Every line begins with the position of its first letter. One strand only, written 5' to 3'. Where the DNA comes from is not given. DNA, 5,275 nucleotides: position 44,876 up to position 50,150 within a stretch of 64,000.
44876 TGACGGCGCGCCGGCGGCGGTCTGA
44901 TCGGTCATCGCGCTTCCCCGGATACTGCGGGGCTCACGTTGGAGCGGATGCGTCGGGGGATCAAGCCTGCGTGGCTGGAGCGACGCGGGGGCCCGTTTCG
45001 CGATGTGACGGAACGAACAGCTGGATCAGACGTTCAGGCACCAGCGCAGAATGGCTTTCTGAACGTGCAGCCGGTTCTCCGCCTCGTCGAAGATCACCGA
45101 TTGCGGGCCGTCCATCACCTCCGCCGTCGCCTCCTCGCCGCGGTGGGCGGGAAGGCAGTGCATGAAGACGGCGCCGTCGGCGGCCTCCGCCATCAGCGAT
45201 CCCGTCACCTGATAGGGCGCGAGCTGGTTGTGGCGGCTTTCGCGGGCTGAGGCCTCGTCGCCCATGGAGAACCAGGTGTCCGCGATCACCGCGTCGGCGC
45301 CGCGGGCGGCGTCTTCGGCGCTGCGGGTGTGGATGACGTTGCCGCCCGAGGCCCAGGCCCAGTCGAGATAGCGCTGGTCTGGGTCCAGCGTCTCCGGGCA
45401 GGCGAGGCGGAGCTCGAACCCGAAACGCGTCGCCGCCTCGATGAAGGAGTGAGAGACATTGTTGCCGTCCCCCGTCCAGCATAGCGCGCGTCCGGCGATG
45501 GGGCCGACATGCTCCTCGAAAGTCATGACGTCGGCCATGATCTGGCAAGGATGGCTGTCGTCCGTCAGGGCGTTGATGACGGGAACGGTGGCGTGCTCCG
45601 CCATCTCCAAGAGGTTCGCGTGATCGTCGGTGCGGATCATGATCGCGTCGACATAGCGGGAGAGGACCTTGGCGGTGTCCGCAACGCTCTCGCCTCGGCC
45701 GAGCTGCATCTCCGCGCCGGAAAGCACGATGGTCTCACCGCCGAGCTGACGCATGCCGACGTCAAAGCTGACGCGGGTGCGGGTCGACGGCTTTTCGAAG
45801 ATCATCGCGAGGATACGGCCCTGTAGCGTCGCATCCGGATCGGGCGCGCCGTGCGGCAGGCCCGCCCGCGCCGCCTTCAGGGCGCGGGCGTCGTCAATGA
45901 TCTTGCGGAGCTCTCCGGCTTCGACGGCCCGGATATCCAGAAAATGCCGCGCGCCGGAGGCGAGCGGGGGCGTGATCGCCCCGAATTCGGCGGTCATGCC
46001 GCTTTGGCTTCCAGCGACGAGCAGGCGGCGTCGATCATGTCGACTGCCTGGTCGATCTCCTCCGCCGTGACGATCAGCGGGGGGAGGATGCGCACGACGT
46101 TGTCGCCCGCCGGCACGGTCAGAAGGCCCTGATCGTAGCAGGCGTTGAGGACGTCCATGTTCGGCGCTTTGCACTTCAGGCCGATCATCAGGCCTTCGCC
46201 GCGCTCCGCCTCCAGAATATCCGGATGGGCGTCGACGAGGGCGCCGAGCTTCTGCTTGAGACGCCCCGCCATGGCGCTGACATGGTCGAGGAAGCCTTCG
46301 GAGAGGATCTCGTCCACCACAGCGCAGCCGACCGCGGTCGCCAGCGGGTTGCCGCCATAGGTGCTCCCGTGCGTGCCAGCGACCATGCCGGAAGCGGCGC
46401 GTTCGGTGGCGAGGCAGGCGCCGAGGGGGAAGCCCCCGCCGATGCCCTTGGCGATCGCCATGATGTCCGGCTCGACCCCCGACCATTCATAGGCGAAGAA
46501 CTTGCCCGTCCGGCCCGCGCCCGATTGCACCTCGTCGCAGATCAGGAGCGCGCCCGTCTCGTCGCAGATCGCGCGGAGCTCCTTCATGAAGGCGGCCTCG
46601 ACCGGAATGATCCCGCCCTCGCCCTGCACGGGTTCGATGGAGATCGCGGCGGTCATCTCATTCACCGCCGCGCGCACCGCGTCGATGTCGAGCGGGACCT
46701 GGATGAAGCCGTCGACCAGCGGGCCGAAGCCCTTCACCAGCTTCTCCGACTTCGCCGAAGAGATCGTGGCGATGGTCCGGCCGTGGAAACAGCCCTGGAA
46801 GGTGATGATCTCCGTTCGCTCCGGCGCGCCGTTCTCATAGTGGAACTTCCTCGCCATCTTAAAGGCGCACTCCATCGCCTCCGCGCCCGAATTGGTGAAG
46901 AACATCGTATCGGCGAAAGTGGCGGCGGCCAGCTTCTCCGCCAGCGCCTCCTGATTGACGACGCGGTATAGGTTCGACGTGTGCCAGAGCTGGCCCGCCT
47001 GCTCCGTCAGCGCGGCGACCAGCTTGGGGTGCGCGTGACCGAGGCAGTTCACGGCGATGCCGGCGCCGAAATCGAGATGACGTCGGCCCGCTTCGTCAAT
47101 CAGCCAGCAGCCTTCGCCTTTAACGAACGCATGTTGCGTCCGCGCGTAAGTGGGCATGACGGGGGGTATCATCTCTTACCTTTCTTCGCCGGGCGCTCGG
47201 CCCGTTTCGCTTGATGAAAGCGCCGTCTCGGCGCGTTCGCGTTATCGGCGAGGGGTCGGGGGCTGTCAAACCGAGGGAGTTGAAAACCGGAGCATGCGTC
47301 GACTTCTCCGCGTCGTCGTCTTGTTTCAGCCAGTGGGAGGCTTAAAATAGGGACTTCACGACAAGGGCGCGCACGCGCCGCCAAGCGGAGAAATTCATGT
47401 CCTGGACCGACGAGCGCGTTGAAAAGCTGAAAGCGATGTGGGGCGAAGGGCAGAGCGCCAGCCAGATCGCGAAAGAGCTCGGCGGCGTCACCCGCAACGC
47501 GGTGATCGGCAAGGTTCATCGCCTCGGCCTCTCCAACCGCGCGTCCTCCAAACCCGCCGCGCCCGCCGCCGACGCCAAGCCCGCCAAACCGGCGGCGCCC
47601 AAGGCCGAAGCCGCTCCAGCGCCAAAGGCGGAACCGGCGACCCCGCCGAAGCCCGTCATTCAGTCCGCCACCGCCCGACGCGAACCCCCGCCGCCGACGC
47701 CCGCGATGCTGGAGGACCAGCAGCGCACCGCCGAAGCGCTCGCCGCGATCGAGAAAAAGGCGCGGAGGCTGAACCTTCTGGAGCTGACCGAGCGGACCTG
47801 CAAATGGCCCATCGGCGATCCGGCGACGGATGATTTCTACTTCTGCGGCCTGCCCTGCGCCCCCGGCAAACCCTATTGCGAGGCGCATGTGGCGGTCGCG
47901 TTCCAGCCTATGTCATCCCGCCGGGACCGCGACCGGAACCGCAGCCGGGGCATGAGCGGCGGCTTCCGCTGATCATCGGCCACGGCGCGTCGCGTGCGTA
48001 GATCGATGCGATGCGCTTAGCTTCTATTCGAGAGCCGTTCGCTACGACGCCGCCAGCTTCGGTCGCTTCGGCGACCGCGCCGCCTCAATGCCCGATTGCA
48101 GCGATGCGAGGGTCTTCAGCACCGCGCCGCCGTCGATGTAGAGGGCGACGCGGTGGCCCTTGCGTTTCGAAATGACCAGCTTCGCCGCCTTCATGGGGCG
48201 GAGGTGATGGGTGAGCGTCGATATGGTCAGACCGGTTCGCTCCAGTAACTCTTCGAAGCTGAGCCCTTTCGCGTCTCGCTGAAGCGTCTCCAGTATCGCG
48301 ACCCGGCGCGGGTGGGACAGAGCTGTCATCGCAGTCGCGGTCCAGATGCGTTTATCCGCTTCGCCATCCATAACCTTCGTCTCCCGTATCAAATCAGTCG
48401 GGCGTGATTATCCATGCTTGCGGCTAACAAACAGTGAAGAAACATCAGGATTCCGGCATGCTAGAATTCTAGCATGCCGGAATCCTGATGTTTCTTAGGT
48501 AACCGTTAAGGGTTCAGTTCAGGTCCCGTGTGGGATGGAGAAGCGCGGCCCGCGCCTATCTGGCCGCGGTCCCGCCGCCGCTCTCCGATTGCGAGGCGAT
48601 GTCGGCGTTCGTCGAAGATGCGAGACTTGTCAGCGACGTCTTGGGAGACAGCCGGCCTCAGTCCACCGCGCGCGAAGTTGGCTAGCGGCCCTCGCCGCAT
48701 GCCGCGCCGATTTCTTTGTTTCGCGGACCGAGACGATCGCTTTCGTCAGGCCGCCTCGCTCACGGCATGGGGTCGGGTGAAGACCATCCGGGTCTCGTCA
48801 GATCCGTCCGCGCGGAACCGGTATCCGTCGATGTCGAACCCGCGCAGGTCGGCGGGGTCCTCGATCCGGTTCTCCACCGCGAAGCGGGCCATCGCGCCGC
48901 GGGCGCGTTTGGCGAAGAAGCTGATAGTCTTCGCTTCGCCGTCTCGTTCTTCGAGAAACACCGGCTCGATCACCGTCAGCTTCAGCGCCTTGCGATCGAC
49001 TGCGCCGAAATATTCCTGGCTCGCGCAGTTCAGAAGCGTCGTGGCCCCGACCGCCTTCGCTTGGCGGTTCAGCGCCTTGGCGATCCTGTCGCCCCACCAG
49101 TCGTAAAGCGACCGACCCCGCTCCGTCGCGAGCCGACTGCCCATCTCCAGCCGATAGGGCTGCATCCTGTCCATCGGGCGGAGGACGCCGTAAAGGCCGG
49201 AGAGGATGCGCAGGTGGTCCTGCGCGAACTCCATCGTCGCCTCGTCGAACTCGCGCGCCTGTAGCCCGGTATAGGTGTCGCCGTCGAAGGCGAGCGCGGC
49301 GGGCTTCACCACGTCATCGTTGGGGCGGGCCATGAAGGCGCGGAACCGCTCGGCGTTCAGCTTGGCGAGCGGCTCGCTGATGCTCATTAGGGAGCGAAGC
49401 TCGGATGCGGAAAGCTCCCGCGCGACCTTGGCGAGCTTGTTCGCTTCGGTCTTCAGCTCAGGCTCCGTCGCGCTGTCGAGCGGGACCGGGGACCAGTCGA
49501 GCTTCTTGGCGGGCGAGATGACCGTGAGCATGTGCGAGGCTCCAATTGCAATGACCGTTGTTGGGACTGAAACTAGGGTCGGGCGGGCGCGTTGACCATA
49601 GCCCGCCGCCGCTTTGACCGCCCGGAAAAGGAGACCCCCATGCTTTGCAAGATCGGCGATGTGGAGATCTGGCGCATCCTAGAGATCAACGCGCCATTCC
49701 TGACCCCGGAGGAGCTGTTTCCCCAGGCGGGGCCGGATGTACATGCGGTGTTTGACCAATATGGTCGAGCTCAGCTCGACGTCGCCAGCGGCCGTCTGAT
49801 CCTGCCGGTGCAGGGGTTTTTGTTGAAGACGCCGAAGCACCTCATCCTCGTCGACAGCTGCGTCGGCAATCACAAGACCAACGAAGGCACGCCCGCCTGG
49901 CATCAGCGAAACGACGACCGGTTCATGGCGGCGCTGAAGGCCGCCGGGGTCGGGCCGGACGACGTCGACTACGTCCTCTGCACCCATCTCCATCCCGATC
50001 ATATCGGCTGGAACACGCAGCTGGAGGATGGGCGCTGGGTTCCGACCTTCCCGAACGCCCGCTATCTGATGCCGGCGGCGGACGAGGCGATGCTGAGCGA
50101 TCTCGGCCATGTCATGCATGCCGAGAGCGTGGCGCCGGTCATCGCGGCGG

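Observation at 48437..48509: Perfect 60-bp spacer-less palindrome with two GANTC sites and a flanking CtrA-like box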

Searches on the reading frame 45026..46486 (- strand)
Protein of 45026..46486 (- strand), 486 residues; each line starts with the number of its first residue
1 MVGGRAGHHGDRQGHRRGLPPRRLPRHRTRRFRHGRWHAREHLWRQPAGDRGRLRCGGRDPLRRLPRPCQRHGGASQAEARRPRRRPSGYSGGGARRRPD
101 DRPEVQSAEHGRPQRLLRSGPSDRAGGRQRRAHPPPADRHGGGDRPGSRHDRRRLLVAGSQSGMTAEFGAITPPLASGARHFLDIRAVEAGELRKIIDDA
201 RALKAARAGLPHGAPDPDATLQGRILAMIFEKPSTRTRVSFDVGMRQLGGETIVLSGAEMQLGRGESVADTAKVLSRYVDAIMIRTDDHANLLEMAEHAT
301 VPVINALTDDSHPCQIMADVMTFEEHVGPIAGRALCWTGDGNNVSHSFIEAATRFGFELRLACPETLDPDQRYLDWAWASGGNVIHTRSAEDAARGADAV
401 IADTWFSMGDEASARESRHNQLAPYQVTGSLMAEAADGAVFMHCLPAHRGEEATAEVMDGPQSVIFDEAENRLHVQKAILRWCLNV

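Call 6: search_protein_families(library=pfam, proteins=[window:45026-46486:-])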
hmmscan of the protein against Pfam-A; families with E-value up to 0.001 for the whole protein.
window:45026-46486:- (486 aa): 2 families
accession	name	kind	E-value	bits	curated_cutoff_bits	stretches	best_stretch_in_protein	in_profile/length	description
PF02729.26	OTCace_N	-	6.5e-50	169.5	29.9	1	180-325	1-148/148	Aspartate/ornithine carbamoyltransferase, carbamoyl-P binding domain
PF00185.30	OTCace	-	6.9e-49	166.3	29.4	1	332-482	2-156/157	Aspartate/ornithine carbamoyltransferase, Asp/Orn binding domain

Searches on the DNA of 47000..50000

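Call 17: search_rna_families(source=window, start=47000, end=50000, threshold=evalue, max_evalue=1)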
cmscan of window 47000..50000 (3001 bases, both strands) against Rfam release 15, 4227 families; matches with E-value up to 1: 2.
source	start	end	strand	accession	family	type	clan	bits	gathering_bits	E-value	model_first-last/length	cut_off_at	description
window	48422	48509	+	RF00804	mir-240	Gene; miRNA;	-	29.4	67.5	0.0046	1-99/99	no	mir-240 microRNA precursor family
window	48428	48515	-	RF00804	mir-240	Gene; miRNA;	-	27.2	67.5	0.021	1-99/99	no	mir-240 microRNA precursor family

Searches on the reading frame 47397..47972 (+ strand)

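Call 6: search_protein_families(library=pfam, proteins=[window:47397-47972:+])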
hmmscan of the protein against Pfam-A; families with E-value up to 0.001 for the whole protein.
window:47397-47972:+ (191 aa): 1 family
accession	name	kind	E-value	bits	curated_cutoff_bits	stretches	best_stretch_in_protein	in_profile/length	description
PF07750.17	GcrA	-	2.9e-50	171.1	26.9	1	1-176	1-152/155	GcrA cell cycle regulator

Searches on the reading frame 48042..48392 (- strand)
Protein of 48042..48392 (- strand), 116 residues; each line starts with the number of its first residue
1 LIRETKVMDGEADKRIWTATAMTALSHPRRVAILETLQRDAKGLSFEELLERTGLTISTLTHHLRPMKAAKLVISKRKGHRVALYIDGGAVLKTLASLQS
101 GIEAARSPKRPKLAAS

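Call 6: search_protein_families(library=pfam, proteins=[window:48042-48392:-])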
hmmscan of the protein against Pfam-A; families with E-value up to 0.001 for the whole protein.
window:48042-48392:- (116 aa): 6 families
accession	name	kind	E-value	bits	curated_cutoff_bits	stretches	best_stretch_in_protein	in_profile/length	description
PF12840.13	HTH_20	-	4e-09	36.8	27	1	25-73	1-48/51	Helix-turn-helix domain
PF13412.12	HTH_24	-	3.1e-07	30.3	21.9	1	31-72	6-46/48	Winged helix-turn-helix DNA-binding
PF01022.26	HTH_5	-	3.6e-06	27.2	22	1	27-74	1-46/47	Bacterial regulatory protein, arsR family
PF24038.1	DUF7347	-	2e-05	25.2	27.6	1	19-68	2-53/77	Domain of unknown function (DUF7347)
PF25213.1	HVO_A0261_N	-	4.5e-05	23.7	35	1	25-106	8-85/86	HVO_A0261 N-terminal domain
PF09339.16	HTH_IclR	-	0.00011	22.3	22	1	31-67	6-42/52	IclR helix-turn-helix domain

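Call 58: find_homologous_proteins(query=window:48042-48371:-, max_evalue=0.00001)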
Query window:48042-48371:- (109 aa): 20 proteins with E <= 0.00001 among 33 candidates.
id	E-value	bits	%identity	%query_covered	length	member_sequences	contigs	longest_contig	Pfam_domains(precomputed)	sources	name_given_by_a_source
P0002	1.2e-61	223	100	100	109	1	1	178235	PF12840.14,PF13412.13,PF01022.27,PF24038.2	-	-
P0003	2.4e-24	103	57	93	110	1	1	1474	PF12840.14,PF01022.27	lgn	-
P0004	4.8e-21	93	53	90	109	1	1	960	PF12840.14,PF01022.27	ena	-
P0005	1.2e-17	82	48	80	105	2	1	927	PF12840.14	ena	-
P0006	8.7e-17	79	63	60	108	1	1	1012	PF12840.14,PF13412.13,PF01022.27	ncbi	ncbi:MAG: winged helix-turn-helix domain-containing protein [Pseudomonadota bacterium]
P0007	2.3e-16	78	53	88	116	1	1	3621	PF12840.14,PF01022.27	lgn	-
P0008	2.6e-16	78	52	83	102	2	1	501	PF12840.14,PF01022.27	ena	-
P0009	3.3e-16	77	52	83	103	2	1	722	PF12840.14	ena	-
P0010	4.5e-16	77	49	82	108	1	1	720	PF12840.14,PF01022.27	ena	-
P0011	4.7e-16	77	56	72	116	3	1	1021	PF12840.14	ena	-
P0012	4.8e-16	77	60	62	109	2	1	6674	PF12840.14,PF01022.27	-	-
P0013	5.6e-15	73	53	70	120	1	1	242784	-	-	-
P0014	4.3e-14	70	49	84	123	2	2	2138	PF12840.14,PF01022.27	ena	-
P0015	6.1e-14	70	60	61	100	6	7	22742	PF12840.14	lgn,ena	-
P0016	1.1e-13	69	46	88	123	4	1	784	PF12840.14,PF24038.2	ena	-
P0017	1.4e-13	69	57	68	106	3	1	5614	-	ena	-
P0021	1.1e-11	63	60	59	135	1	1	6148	-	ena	-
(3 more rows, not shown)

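Call 59: find_encoding_contigs(protein=P0015, flank=1200, max_places=7)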
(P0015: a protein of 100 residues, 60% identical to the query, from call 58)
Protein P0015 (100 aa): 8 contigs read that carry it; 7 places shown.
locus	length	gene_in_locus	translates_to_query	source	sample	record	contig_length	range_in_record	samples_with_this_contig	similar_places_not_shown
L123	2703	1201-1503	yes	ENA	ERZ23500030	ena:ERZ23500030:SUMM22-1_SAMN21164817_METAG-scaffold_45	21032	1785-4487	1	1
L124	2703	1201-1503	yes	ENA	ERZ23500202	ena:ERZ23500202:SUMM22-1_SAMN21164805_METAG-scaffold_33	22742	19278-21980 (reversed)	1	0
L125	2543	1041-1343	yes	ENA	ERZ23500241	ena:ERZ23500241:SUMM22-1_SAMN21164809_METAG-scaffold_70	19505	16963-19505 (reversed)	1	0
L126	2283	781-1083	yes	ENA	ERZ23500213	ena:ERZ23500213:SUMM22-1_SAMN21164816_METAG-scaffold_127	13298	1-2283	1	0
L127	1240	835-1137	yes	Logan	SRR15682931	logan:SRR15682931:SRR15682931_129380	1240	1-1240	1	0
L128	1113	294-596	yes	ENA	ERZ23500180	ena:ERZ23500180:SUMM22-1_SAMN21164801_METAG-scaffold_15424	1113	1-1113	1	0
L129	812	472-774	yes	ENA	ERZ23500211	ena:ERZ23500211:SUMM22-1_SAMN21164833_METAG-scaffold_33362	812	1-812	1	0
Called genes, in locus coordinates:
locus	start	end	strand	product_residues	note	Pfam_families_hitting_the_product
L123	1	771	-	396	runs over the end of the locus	PF01053:Cys_Met_Meta_PP, PF00155:Aminotran_1_2, PF01212:Beta_elim_lyase (faint), PF00266:Aminotran_5 (weak)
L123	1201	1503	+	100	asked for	PF12840:HTH_20 (weak)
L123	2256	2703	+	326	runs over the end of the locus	PF00389:2-Hacid_dh, PF02826:2-Hacid_dh_C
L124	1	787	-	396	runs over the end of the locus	PF01053:Cys_Met_Meta_PP, PF00155:Aminotran_1_2, PF01212:Beta_elim_lyase (faint), PF00266:Aminotran_5 (weak)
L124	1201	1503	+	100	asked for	PF12840:HTH_20 (weak)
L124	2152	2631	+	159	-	PF03328:HpcH_HpaI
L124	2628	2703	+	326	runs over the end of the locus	PF00389:2-Hacid_dh, PF02826:2-Hacid_dh_C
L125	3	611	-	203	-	?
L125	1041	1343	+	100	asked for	PF12840:HTH_20 (weak)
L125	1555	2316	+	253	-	PF03328:HpcH_HpaI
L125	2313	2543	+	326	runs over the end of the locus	PF00389:2-Hacid_dh, PF02826:2-Hacid_dh_C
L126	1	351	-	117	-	?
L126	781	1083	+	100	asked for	PF12840:HTH_20 (weak)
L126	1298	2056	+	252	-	PF03328:HpcH_HpaI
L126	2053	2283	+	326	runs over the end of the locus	PF00389:2-Hacid_dh, PF02826:2-Hacid_dh_C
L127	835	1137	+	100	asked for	PF12840:HTH_20 (weak)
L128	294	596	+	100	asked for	PF12840:HTH_20 (weak)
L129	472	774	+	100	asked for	PF12840:HTH_20 (weak)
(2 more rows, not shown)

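Call 60: find_encoding_contigs(protein=P0007, flank=1200, max_places=3)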
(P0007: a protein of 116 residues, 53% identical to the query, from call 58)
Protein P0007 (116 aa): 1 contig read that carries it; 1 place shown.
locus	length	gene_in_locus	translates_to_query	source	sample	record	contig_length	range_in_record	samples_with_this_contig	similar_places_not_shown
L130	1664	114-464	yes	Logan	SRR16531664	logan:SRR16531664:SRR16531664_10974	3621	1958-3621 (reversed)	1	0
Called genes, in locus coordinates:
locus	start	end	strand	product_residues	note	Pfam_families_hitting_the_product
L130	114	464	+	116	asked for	PF12840:HTH_20, PF01022:HTH_5 (faint)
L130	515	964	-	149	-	PF02590:SPOUT_MTase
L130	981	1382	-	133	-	PF02410:RsfS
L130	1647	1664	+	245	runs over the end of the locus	PF00106:adh_short, PF08659:KR, PF13561:adh_short_C2, PF23441:SDR (weak)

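Call 61: find_encoding_contigs(protein=P0017, flank=1200, max_places=3)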
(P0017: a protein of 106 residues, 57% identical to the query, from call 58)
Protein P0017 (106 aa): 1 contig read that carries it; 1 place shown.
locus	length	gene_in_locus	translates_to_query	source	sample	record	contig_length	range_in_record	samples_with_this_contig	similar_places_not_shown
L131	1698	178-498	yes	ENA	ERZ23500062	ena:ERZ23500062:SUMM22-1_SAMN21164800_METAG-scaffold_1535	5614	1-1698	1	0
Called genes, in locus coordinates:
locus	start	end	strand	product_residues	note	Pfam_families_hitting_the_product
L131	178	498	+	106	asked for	-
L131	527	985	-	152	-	PF04314:LpqE-like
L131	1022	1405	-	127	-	-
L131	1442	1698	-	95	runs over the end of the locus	PF00830:Ribosomal_L28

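Call 63: find_encoding_contigs(protein=P0021, flank=800, max_places=2)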
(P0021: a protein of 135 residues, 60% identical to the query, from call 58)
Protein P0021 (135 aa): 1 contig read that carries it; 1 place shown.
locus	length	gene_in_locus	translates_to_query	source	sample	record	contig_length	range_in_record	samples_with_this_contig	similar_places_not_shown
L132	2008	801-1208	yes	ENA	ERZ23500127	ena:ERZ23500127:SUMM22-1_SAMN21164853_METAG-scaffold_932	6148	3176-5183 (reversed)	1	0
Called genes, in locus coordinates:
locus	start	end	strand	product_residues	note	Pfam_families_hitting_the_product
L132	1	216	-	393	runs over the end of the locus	?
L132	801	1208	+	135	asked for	-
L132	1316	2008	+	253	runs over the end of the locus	PF03328:HpcH_HpaI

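Call 64: find_encoding_contigs(protein=P0012, flank=800, max_places=2)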
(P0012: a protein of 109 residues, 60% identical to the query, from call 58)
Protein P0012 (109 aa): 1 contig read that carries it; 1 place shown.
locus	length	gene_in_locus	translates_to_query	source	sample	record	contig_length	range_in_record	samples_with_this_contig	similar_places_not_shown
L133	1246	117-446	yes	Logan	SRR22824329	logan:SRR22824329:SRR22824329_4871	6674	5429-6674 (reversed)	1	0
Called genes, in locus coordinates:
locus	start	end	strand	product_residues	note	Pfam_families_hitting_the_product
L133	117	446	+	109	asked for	PF01022:HTH_5, PF12840:HTH_20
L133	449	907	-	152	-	PF00582:Usp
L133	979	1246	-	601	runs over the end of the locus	PF06808:DctM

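Call 65: find_encoding_contigs(protein=P0003, flank=800, max_places=2)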
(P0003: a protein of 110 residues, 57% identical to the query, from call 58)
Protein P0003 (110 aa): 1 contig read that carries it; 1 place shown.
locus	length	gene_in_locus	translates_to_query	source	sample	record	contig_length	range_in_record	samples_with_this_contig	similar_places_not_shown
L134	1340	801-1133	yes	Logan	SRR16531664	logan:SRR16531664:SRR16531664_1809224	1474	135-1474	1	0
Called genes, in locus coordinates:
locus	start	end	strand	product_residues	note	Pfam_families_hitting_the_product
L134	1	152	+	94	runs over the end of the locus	?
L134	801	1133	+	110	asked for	PF01022:HTH_5 (weak), PF12840:HTH_20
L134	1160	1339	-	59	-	?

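Call 66: find_encoding_contigs(protein=P0014, flank=800, max_places=2)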
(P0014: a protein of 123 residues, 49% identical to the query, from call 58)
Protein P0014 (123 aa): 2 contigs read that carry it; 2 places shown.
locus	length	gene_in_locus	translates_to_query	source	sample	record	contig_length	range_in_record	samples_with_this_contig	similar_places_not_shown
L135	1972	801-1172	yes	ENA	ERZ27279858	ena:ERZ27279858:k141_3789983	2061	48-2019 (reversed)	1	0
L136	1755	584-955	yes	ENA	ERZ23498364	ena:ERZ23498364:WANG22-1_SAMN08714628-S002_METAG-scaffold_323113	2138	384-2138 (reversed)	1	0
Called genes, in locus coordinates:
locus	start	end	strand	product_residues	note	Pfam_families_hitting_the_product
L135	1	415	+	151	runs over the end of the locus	?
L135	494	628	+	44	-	PF07835:COX4_pro_2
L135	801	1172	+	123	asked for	PF01022:HTH_5 (weak), PF12840:HTH_20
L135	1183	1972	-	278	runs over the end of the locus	?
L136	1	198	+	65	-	?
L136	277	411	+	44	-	PF07835:COX4_pro_2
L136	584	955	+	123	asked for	PF01022:HTH_5 (weak), PF12840:HTH_20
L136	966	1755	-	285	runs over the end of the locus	PF04397:LytTR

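Call 68: search_solved_structures(query=window:48042-48371:-, max_evalue=1, show_alignments=3)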
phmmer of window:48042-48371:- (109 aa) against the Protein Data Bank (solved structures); distinct sequences matched with E-value up to 1: 27.
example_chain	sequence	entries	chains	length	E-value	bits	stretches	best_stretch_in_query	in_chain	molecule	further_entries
3cuo_A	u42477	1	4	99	6.2e-07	33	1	12-92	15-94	Uncharacterized HTH-type transcriptional regulator ygaV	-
4omy_A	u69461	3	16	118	6.6e-06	29.7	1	12-99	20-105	NolR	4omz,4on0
2kko_A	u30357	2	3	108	0.00071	23.2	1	12-92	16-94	POSSIBLE TRANSCRIPTIONAL REGULATORY PROTEIN (POSSIBLY ARSR-FAMILY) | Possible transcriptional regulatory arsR-family protein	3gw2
6jmi_A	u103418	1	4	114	0.0024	21.5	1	15-89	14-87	Uncharacterized HTH-type transcriptional regulator Rv0081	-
2lkp_A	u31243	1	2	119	0.0034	21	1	11-77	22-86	HTH-type transcriptional regulator NmtR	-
1r22_A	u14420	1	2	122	0.0079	19.9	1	15-78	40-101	Transcriptional repressor smtB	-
3f72_A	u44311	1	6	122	0.011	19.4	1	16-89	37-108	Cadmium efflux system accessory protein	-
4ggg_A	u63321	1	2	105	0.031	18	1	16-103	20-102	Repressor protein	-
6cda_A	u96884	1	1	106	0.033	17.9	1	15-103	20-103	ArsR family transcriptional regulator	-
1r1t_A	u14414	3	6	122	0.039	17.6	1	15-78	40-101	Transcriptional repressor smtB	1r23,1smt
8qkf_A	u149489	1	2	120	0.042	17.5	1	14-76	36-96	ArsR family transcriptional regulator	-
1r1u_A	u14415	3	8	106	0.044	17.5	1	16-103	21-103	repressor protein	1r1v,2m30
2kjb_A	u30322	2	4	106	0.044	17.5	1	16-103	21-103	CzrA protein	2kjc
6j0e_A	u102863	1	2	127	0.051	17.3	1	13-72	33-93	Arsenic responsive repressor ArsR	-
7ueb_E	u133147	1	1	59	0.057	17.1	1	23-71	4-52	PscE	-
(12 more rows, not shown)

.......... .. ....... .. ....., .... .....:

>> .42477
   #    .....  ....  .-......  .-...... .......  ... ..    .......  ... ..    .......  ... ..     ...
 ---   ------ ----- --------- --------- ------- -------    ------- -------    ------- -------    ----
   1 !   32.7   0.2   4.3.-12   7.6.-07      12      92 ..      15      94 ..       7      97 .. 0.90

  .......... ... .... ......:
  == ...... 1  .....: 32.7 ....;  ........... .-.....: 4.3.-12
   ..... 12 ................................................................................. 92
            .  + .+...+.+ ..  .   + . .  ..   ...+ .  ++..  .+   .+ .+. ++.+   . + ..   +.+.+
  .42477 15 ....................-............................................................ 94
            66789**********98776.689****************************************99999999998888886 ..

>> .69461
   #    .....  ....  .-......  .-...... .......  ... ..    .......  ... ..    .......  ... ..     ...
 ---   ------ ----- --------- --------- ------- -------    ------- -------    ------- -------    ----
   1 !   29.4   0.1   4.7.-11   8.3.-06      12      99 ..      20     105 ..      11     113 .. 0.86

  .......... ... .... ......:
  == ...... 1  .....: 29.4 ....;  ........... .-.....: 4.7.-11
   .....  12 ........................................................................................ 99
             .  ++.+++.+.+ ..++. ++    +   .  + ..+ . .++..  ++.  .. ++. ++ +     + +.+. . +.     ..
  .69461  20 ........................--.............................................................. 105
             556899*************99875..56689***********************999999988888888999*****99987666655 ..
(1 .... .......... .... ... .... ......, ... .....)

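Call 69: search_protein_families(library=ncbifam, proteins=[window:48042-48371:-], max_evalue=0.01)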
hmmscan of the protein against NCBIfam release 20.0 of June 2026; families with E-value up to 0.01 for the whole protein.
window:48042-48371:- (109 aa): 7 families
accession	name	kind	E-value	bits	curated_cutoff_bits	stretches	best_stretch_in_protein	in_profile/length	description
NF033788.1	HTH_metalloreg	subfamily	1.5e-14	53.5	55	1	12-81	2-70/77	metalloregulator ArsR/SmtB family transcription factor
NF033789.1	repress_SdpR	subfamily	7.5e-09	35.4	100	1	15-77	2-62/79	autorepressor SdpR family transcription factor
NF041413.1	ArsR_Rv2640c_fam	equivalog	3.3e-08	33.9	155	1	9-77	30-99/118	Rv2640c family ArsR-like transcriptional regulator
NF053755.1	MsvR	equivalog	5.1e-06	26.4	220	1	12-70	4-60/236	transcriptional factor MsvR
NF045707.1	Dbac_1936_reg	equivalog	3.5e-05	23.7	115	1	12-92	8-86/99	ArsR/SmtB-type metalloregulator TsoR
NF040642.1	sulf_sens_BigR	equivalog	0.00062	19.8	155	1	11-75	10-72/95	sulfite-sensing transcriptional repressor BigR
NF047906.1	CdPbTransRegCmtR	equivalog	0.0041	17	150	1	16-93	16-91/104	Cd(II)/Pb(II)-sensing metalloregulatory transcriptional regulator CmtR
